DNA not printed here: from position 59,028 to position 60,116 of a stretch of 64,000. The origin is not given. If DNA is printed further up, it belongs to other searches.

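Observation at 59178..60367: Translationally coupled standalone HipA_C-like kinase + DUF3037 gene pair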

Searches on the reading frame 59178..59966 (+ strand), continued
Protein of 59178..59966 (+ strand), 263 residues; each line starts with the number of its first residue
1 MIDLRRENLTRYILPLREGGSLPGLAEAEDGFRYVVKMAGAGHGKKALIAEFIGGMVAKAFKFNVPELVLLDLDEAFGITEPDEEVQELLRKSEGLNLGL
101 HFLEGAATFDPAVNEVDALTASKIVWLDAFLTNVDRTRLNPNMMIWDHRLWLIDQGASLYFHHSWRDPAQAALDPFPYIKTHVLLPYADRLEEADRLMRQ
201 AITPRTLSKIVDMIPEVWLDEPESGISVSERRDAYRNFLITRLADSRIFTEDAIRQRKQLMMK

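Call 70: find_related_loci(query=L088:2965-3711:+, collection=viral_contigs, flank=3000)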
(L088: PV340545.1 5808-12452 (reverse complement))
Query L088:2965-3711:+ (249 aa) in viral_contigs; peptide patterns used: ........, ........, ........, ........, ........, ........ (x = any residue, [..] = any of these).
53 stretches matched a pattern; 45 encode a relative of the query (tblastn E <= 1e-3); 45 distinct loci.
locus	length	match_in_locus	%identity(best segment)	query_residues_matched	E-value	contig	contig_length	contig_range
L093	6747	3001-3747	100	1-249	5e-170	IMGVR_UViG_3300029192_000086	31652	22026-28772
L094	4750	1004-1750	100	1-249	7e-172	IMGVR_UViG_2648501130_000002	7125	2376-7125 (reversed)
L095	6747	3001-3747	100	1-249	5e-170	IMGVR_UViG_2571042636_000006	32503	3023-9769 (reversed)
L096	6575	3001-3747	100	1-249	3e-170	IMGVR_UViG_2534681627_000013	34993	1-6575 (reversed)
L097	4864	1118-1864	100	1-249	1e-171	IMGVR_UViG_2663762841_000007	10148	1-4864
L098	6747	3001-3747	100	1-249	5e-170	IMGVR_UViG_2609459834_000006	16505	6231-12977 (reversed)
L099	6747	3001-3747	100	1-249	5e-170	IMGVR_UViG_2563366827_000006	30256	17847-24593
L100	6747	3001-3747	100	1-249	5e-170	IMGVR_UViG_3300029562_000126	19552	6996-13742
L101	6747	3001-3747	100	1-249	5e-170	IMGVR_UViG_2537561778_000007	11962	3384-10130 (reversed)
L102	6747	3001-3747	100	1-249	5e-170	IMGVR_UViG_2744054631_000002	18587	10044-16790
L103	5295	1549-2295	100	1-249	5e-172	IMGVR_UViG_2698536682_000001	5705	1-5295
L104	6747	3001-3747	100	1-249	1e-169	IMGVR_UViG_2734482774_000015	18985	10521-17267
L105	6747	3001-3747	100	1-249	1e-169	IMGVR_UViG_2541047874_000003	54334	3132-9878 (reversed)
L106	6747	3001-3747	99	1-249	1e-168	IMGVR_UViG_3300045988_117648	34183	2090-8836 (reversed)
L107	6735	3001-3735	98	5-249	2e-164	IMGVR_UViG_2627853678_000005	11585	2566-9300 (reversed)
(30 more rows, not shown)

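Call 72: search_protein_families(library=pfam, proteins=[L021:3902-5836:-, L021:7170-8786:-, L035:4909-5802:+, L035:7345-8460:-, L040:4311-5900:+, L040:7169-7705:+, L040:7772-8965:+, L046:5474-5953:+, L046:7149-7832:+, L046:7839-9110:+], max_evalue=0.001)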
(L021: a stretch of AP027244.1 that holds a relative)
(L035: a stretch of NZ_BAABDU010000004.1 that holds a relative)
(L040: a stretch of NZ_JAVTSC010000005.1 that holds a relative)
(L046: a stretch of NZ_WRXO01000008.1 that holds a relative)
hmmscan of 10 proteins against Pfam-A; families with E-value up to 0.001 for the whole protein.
L021:3902-5836:- (644 aa): 2 families
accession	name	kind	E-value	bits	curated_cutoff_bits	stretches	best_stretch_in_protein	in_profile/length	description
PF07944.18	Beta-AFase-like_GH127_cat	-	2.4e-132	441.9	24.9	1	52-430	1-376/376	Beta-L-arabinofuranosidase, GH127 catalytic domain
PF20736.2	Glyco_hydro127M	-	6e-32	110.1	24.2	1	439-533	1-95/95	Beta-L-arabinofuranosidase, GH127 middle domain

L021:7170-8786:- (538 aa): 0 families

L035:4909-5802:+ (297 aa): 3 families
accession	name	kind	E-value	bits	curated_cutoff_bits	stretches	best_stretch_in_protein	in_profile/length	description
PF01256.23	Carb_kinase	-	8.3e-52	176.5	27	1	47-288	2-240/242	NAD(P)H-hydrate dehydratase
PF08543.17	Phos_pyr_kin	-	1.4e-05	25.1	27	1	161-255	115-220/246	Phosphomethylpyrimidine kinase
PF00294.29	PfkB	-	0.00038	20.3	25.8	1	160-262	178-285/302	pfkB family carbohydrate kinase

L035:7345-8460:- (371 aa): 2 families
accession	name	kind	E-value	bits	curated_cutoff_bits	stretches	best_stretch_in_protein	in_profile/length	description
PF00544.25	Pectate_lyase_4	-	8.6e-23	81.5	24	1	94-299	3-211/211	Pectate lyase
PF20585.4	Pectate_lyase_5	-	1.5e-05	25.6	24.3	1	76-128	2-61/126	Putative pectate lyase-like adhesive domain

L040:4311-5900:+ (529 aa): 3 families
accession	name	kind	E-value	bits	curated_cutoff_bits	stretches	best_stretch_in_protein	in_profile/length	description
PF00728.28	Glyco_hydro_20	-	1.1e-105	354.3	22.3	1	147-481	1-347/348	Glycosyl hydrolase family 20, catalytic domain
PF02838.20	Glyco_hydro_20b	-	1.8e-22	80.8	26.1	1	22-144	2-124/124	Glycosyl hydrolase family 20, domain 2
PF14845.11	Glycohydro_20b2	-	0.00035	21.7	27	1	82-127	90-130/130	beta-acetyl hexosaminidase like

L040:7169-7705:+ (178 aa): 1 family
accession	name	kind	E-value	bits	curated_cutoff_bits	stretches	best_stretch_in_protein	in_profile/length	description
PF00293.34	NUDIX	-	1.1e-19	71.2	21.1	1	31-159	2-133/134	NUDIX domain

L040:7772-8965:+ (397 aa): 3 families
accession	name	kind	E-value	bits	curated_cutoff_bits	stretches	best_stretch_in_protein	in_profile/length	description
PF12241.14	Enoyl_reductase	-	3.1e-114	380.7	22.1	1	81-317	1-236/236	Trans-2-enoyl-CoA reductase catalytic region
PF12242.14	Eno-Rase_NADH_b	-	3.5e-37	126.5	23.4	1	2-77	1-77/79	NAD(P)H binding domain of trans-2-enoyl-CoA reductase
PF07055.18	Eno-Rase_FAD_bd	-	1.3e-27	96.4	25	1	324-387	1-64/64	Enoyl reductase FAD binding domain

L046:5474-5953:+ (159 aa): 1 family
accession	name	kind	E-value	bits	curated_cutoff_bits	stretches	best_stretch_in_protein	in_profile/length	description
PF01042.26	Ribonuc_L-PSP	-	3.4e-28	98.5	27.3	1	36-156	5-121/121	Endoribonuclease L-PSP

L046:7149-7832:+ (227 aa): 2 families
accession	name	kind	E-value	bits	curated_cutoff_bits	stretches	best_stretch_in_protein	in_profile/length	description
PF00072.30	Response_reg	-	9.2e-24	84.2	30.2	1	3-112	1-110/111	Response regulator receiver domain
PF00486.34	Trans_reg_C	-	4.9e-21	75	26.2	1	149-223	4-77/77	Transcriptional regulatory protein, C terminal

L046:7839-9110:+ (423 aa): 2 families
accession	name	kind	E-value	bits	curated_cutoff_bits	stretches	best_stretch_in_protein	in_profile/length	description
PF00512.31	HisKA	-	3.5e-11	43.4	26.9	1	212-275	3-65/66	His Kinase A (phospho-acceptor) domain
PF02518.31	HATPase_c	-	6.9e-11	43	26.4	1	321-401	3-90/111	Histidine kinase-, DNA gyrase B-, and HSP90-like ATPase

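Call 73: search_protein_families(library=pfam, proteins=[L011:5068-5976:+, L011:3710-5071:+, L011:7208-8161:-, L009:4331-6004:+, L009:7252-8211:-, L060:3608-5905:+, L060:7260-8351:-, L081:4964-5857:-, L081:8071-9402:+, L025:4471-5838:-], max_evalue=0.001)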
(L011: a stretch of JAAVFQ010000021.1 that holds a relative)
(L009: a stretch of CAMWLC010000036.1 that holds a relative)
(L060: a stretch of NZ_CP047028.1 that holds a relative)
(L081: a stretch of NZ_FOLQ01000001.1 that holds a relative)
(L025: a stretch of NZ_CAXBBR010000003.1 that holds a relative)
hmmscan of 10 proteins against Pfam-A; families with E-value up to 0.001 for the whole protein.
L011:5068-5976:+ (302 aa): 1 family
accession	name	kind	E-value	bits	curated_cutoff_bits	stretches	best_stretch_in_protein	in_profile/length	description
PF17127.10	DUF5106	-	4.8e-16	59.9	28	1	21-139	1-118/151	Domain of unknown function (DUF5106)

L011:3710-5071:+ (453 aa): 2 families
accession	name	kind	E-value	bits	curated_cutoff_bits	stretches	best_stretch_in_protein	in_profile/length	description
PF02601.20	Exonuc_VII_L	-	7.9e-71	239.6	35.9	1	137-450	2-314/315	Exonuclease VII, large subunit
PF13742.12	tRNA_anti_2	-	5.9e-12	46.1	27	1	5-112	1-95/95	OB-fold nucleic acid binding domain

L011:7208-8161:- (317 aa): 3 families
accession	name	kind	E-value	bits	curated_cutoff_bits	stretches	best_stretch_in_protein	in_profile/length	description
PF01687.23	Flavokinase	-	2.9e-39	134.5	19.6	1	178-301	1-123/124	Riboflavin kinase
PF06574.18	FAD_syn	-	4.2e-30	105.1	27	1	12-154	4-147/158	FAD synthetase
PF01467.32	CTP_transf_like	-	2.1e-06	28.4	21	1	19-164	2-132/133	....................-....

L009:4331-6004:+ (557 aa): 3 families
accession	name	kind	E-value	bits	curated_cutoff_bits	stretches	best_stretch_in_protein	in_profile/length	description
PF00501.34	AMP-binding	-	1.2e-71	242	29.9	1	19-415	4-384/384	AMP-binding enzyme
PF23562.2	AMP-binding_C_3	-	2.1e-08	35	20.8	1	459-552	8-105/124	AMP-binding enzyme C-terminal domain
PF13193.12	AMP-binding_C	-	0.00043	21.6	24.5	0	467-546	1-73/76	AMP-binding enzyme C-terminal domain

L009:7252-8211:- (319 aa): 1 family
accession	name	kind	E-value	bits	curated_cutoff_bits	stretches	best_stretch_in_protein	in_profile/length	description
PF07885.22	Ion_trans_2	-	4.9e-13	49.2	22.5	1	62-138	6-76/79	Ion channel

L060:3608-5905:+ (765 aa): 1 family
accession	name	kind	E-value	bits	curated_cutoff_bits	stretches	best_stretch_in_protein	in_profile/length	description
PF01103.29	Omp85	-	1.7e-29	103.8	24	1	387-765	26-325/325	Omp85 superfamily domain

L060:7260-8351:- (363 aa): 3 families
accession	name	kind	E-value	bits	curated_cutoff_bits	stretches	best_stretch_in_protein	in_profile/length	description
PF20511.4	PMI_typeI_cat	-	2.7e-06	28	22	1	16-128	9-111/143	Phosphomannose isomerase type I, catalytic domain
PF21621.3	MPI_cupin_dom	-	2.9e-06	27.6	27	1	289-350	9-70/79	Mannose-6-phosphate isomerase, cupin domain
PF07883.17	Cupin_2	-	1.9e-05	24.7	27.2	0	314-341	23-50/70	Cupin domain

L081:4964-5857:- (297 aa): 2 families
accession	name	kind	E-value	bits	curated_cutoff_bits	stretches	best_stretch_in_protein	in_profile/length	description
PF04954.18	SIP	-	7.2e-35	120.5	26.3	1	159-281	1-119/119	Siderophore-interacting protein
PF08021.17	FAD_binding_9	-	2.2e-33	115.5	23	1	38-149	1-114/120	Siderophore-interacting FAD-binding domain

L081:8071-9402:+ (443 aa): 1 family
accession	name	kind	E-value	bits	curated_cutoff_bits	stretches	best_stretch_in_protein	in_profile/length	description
PF13354.11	Beta-lactamase2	-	7.1e-15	55.4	22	1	84-205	10-128/214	Beta-lactamase enzyme family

L025:4471-5838:- (455 aa): 5 families
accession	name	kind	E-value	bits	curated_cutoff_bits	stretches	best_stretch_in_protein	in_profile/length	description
PF08534.16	Redoxin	-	3.1e-17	63.2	26.6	1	314-437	2-132/148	Redoxin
PF00578.27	AhpC-TSA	-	1.3e-16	61.1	26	1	315-434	2-122/124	AhpC/TSA family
PF13905.12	Thioredoxin_8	-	1.7e-15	57.6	27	1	338-433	1-94/94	Thioredoxin-like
PF00085.26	Thioredoxin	-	1.6e-08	34.9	23.5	1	339-385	19-64/103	Thioredoxin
PF14595.12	Thioredoxin_9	-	0.00049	20.5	25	0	346-374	49-77/129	Thioredoxin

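Call 88: search_dna_similar(query=window:59178-59966:+, collection=plasmids, mode=protein, max_evalue=0.00001, max_rows=25)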
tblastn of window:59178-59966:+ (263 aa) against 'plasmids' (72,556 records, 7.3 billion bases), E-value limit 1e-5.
Records with a match: 7; places in all: 7; records where one place covers at least 80% of the query: 7.
Best place of each record, by identity: <60% 7.
By first word of the organism name: Streptomyces 3; Bacteroides 1; Parabacteroides 1; Chondrinema 1; Nonomuraea 1.
By predicted mobility (MOB-suite, as given by PLSDB): non-mobilizable 6; mobilizable 1.
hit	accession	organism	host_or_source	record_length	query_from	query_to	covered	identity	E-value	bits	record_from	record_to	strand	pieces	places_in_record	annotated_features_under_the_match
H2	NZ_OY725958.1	Bacteroides finegoldii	-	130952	2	261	99%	59.6%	2e-94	310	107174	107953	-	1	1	HipA family kinase | DUF3037 domain-containing protein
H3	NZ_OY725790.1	Parabacteroides distasonis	-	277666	1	261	99%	56.7%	5e-91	300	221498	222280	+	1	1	HipA family kinase | DUF3037 domain-containing protein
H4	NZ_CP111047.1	Chondrinema litorale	Seaweed,red alga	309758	2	245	93%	52.9%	5e-81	272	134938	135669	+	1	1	HipA family kinase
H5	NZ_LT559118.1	Nonomuraea gerenzanensis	-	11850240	10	259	95%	44.1%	7e-56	199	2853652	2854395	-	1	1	none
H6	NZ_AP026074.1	Streptomyces nigrescens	-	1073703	4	242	91%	44.5%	3e-52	189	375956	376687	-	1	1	none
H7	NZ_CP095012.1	Streptomyces sp. 2P-4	cell culture,mudflats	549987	10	247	90%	41.1%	6e-47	174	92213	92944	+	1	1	HipA family kinase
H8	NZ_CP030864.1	Streptomyces globosus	cell culture,environment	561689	10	247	90%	41.1%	6e-47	174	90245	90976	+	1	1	HipA family kinase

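Call 89: get_annotated_region(hit=H7, flank=4000)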
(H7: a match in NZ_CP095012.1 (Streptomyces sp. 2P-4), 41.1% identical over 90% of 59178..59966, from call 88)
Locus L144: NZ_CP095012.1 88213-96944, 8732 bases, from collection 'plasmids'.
description: Streptomyces sp. 2P-4 plasmid unnamed1, complete sequence
organism: Streptomyces sp. 2P-4 (NCBI taxid 2931974)
taxonomy: Bacteria; Actinomycetota; Actinomycetes; Kitasatosporales; Streptomycetaceae; Streptomyces; Streptomyces sp. 2P-4
host: -; source: cell culture,mudflats; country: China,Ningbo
typing (MOB-suite, as given by PLSDB): non-mobilizable
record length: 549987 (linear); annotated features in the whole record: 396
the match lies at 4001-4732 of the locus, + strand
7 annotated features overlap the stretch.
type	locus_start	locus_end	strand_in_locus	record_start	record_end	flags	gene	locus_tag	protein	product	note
CDS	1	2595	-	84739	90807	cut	-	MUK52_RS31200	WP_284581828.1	beta-ketoacyl synthase N-terminal-like domain-containing protein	-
CDS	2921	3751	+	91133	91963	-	-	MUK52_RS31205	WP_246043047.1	4'-phosphopantetheinyl transferase superfamily protein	-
CDS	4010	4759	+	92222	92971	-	-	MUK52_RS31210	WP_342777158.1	HipA family kinase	-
CDS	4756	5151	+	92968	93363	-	-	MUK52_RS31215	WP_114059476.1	DUF3037 domain-containing protein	-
CDS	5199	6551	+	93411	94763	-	ccrA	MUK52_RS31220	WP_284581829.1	crotonyl-CoA carboxylase/reductase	-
CDS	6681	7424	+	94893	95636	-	-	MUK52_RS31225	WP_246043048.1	TetR/AcrR family transcriptional regulator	GO:0006355 - regulation of DNA-templated transcription [Evidence IEA]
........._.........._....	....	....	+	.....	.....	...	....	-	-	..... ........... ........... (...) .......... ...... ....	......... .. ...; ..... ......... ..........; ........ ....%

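Call 90: get_annotated_region(hit=H3, flank=5000)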
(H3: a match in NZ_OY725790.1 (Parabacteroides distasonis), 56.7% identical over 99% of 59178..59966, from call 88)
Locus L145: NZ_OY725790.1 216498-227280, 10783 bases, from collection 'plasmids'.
description: Parabacteroides distasonis strain Parabacteroides distasonis TSDC17.2-1.1 plasmid 45, complete sequence
organism: Parabacteroides distasonis (NCBI taxid 823)
taxonomy: Bacteria; Bacteroidota; Bacteroidia; Bacteroidales; Tannerellaceae; Parabacteroides; Parabacteroides distasonis
host: -; source: -; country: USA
typing (MOB-suite, as given by PLSDB): non-mobilizable
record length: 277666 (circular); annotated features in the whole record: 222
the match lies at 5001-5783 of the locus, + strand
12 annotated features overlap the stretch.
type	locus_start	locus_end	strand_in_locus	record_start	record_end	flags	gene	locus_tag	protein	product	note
CDS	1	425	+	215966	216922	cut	-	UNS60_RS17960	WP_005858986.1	HemK/PrmC family methyltransferase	GO:0032259 - methylation [Evidence IEA]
CDS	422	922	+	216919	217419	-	-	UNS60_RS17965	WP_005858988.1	regulatory protein RecX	GO:0006282 - regulation of DNA repair [Evidence IEA]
CDS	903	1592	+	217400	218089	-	-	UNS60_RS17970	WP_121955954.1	ComF family protein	-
CDS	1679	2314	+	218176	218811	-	pyrE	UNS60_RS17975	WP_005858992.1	orotate phosphoribosyltransferase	GO:0009220 - pyrimidine ribonucleotide biosynthetic process [Evidence IEA]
CDS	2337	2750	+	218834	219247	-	-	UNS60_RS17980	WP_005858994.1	polyketide cyclase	-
CDS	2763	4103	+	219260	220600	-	argH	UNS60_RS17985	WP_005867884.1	argininosuccinate lyase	GO:0042450 - arginine biosynthetic process via ornithine [Evidence IEA]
CDS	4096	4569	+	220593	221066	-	-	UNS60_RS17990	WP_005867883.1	(2Fe-2S)-binding protein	-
CDS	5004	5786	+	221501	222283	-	-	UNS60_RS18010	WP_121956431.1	HipA family kinase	-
CDS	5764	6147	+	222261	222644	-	-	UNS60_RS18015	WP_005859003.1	DUF3037 domain-containing protein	-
CDS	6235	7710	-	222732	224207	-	gltA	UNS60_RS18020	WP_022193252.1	NADPH-dependent glutamate synthase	GO:0006537 - glutamate biosynthetic process [Evidence IEA]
CDS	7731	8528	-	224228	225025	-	-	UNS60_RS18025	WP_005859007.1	sulfide/dihydroorotate dehydrogenase-like FAD/NAD-binding protein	-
CDS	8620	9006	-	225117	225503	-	-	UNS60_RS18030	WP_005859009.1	co-chaperone GroES family protein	-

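Call 93: search_solved_structures(query=A2, max_evalue=1, show_alignments=1)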
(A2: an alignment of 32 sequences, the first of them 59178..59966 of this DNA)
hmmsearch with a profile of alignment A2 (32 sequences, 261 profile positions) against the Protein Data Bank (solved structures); distinct sequences matched with E-value up to 1: 4.
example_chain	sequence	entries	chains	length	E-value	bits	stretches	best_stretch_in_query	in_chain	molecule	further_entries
3tzt_A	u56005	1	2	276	0.028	16.7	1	116-185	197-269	Glycosyl transferase family 8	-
8ftv_A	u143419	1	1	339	0.86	11.9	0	185-255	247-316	Methyltransferase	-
8ftr_A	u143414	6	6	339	0.88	11.8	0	185-255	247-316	Methyltransferase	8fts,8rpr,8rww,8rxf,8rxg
6px2_A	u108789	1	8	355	0.91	11.8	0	39-98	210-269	Glyceraldehyde-3-phosphate dehydrogenase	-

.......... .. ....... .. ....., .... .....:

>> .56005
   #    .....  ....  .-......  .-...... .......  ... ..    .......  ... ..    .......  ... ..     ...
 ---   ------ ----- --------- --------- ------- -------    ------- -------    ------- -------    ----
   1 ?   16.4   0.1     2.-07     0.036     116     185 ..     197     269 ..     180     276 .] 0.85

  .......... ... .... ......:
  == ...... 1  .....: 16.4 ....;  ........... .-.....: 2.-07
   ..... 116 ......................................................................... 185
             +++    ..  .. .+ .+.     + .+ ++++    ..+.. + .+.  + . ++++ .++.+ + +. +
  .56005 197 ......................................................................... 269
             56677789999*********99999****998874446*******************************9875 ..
